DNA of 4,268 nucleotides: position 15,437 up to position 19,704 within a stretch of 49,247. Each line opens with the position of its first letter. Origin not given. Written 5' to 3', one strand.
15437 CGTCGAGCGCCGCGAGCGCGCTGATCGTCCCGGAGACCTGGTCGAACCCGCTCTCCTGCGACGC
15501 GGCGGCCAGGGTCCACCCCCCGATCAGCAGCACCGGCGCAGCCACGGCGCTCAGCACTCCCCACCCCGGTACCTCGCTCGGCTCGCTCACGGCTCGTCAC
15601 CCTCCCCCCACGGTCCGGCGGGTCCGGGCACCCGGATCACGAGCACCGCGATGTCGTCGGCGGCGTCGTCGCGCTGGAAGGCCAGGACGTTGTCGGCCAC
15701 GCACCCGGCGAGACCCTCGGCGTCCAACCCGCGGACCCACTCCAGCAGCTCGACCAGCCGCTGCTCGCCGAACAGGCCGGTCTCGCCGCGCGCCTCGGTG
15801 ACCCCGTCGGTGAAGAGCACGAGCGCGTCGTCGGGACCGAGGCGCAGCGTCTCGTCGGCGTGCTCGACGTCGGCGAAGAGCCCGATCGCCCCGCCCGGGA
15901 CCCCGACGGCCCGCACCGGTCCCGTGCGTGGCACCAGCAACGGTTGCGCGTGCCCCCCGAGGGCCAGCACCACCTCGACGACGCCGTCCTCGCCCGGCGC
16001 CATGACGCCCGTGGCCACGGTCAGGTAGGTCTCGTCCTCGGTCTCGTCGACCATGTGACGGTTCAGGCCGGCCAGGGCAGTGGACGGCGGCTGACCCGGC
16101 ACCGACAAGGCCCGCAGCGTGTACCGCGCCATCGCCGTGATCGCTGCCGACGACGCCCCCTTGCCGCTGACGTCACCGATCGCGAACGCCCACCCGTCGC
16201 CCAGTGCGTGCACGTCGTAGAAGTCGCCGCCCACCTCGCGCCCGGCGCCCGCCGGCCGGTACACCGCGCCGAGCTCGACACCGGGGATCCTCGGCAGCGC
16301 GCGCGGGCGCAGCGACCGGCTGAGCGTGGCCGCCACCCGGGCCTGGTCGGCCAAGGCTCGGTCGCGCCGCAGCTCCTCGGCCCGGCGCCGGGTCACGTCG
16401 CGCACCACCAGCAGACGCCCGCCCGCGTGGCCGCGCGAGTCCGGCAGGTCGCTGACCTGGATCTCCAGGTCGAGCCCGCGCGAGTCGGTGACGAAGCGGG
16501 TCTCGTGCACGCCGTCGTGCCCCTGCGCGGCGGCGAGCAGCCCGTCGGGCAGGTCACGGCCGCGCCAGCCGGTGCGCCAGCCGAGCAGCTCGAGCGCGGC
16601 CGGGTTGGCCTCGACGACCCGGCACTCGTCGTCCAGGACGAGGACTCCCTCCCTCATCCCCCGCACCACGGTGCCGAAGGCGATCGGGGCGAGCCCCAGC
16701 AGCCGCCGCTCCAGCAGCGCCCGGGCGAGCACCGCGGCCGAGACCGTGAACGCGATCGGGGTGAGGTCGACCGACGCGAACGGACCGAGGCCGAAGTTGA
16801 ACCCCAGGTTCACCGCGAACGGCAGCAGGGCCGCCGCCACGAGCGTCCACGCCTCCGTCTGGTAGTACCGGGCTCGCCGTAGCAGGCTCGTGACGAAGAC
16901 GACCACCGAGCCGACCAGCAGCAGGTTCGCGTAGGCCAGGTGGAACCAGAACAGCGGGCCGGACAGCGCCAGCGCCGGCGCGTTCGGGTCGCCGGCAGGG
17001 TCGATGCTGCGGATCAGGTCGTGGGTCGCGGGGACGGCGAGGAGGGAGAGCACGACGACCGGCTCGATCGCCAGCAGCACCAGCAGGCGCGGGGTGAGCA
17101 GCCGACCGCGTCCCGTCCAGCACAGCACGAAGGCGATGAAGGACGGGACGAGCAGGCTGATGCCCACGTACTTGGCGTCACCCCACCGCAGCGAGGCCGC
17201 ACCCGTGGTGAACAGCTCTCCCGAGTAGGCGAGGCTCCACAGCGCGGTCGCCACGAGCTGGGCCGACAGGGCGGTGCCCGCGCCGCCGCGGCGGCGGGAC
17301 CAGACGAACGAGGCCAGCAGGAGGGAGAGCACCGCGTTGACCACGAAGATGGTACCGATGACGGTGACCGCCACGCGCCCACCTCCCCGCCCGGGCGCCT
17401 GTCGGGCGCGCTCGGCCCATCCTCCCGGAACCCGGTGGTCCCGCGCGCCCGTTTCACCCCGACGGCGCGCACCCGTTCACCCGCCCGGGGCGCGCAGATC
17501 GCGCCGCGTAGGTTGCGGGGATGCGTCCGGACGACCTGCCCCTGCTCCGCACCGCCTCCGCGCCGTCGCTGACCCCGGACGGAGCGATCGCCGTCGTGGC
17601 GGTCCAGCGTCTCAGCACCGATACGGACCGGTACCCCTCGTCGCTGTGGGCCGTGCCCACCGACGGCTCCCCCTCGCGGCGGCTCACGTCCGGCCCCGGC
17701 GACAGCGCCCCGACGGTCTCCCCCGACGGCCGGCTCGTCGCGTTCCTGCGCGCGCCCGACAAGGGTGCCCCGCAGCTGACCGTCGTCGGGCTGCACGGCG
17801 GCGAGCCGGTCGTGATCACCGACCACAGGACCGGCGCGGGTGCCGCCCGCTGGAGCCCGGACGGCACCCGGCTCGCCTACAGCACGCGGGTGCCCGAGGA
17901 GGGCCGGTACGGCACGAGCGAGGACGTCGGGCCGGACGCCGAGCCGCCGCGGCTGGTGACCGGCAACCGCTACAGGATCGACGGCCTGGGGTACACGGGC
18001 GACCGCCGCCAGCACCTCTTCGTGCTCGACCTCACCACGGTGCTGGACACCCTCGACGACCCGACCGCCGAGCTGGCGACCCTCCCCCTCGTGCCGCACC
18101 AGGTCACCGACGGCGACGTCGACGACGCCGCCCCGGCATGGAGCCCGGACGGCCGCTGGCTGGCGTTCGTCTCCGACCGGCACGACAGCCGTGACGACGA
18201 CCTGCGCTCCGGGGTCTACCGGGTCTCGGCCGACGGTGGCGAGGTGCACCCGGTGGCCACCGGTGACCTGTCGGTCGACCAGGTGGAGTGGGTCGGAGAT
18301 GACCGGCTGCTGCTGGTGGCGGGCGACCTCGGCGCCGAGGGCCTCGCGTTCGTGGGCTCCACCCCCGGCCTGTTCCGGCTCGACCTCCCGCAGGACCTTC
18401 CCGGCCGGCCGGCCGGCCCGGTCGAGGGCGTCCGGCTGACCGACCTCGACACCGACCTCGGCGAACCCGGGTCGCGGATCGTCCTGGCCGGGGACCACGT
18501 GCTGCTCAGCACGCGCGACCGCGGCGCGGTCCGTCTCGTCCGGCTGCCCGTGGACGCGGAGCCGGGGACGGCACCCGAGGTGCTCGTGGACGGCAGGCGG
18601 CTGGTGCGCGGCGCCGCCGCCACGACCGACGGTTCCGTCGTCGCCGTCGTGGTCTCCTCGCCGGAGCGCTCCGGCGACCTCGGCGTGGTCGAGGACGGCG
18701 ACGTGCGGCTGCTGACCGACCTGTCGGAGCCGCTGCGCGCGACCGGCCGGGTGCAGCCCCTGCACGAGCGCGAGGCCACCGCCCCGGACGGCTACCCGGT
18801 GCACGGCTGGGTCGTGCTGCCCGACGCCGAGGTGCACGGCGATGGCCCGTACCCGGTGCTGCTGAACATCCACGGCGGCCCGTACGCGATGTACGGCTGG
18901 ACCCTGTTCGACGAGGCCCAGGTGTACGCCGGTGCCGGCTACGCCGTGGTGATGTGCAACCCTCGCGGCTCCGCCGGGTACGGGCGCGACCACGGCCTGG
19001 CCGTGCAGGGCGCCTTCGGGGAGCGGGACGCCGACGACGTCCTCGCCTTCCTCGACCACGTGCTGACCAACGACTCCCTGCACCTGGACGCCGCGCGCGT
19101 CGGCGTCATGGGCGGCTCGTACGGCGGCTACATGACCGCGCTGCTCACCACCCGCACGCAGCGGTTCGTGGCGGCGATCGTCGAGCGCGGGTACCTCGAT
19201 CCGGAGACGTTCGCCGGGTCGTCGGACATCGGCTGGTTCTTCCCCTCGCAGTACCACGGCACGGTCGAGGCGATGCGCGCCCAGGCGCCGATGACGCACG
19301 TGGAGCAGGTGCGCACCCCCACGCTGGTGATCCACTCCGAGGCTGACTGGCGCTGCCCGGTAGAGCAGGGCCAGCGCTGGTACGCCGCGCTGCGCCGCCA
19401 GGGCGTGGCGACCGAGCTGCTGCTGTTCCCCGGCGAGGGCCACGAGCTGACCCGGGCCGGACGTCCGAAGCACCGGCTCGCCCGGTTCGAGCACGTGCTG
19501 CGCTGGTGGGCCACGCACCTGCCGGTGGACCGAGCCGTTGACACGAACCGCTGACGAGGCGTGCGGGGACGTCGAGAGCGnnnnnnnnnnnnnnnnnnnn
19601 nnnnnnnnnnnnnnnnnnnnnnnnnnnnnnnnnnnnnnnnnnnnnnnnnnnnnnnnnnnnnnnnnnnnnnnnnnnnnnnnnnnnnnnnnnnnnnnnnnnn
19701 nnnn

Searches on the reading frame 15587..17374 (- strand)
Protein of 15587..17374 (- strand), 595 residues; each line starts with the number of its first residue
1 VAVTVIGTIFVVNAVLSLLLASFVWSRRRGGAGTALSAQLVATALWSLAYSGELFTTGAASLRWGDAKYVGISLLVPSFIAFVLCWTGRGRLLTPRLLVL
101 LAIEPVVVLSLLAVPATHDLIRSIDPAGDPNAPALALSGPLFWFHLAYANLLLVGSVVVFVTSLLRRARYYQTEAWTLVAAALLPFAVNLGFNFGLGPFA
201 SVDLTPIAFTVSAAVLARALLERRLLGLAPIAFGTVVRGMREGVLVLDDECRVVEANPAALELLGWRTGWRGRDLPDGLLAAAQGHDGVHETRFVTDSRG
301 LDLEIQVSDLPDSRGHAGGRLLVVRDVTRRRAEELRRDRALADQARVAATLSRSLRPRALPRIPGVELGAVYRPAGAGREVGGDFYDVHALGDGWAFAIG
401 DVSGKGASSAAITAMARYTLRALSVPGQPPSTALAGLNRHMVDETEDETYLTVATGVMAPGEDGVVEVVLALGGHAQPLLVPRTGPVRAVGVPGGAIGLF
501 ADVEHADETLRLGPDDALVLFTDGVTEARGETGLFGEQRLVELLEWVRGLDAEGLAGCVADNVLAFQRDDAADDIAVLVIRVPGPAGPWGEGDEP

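Call 75: search_protein_families(library=pfam, proteins=[window:15587-17374:-], max_evalue=0.00001)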
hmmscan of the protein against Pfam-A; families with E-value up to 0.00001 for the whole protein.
window:15587-17374:- (595 aa): 3 families
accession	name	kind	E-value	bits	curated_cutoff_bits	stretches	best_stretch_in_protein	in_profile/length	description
PF16927.11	HisKA_7TM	-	4.7e-44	151.3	28.6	1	11-230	3-224/224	N-terminal 7TM region of histidine kinase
PF07228.17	SpoIIE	-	1.1e-37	130.2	25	1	393-582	3-191/192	Stage II sporulation protein E (SpoIIE)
PF13188.13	PAS_8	-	2.4e-06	27.7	21.8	1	235-276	5-44/65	PAS domain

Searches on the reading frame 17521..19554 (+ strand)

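Call 75: search_protein_families(library=pfam, proteins=[window:17521-19554:+], max_evalue=0.00001)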
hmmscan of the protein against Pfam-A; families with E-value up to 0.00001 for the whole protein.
window:17521-19554:+ (677 aa): 7 families
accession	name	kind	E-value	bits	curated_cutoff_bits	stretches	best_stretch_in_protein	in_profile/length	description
PF00326.27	Peptidase_S9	-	5.5e-46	157.2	22.6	1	461-667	2-210/213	Prolyl oligopeptidase family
PF07676.18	PD40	-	4.9e-23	81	20.9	1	198-227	7-35/38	WD40-like Beta Propeller Repeat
PF02129.25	Peptidase_S15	-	1e-10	42.2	23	1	423-555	1-126/262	X-Pro dipeptidyl-peptidase (S15 family)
PF20434.5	BD-FAE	-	7.4e-10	39.1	26.8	0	441-547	10-111/215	BD-FAE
PF12146.15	Hydrolase_4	-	7e-08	32.5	27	0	591-644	184-235/239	Serine aminopeptidase, S33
PF07859.19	Abhydrolase_3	-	2.2e-06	28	25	0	504-642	49-207/210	alpha/beta hydrolase fold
PF01738.24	DLH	-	2.3e-06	27.8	21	1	470-649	38-194/217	Dienelactone hydrolase family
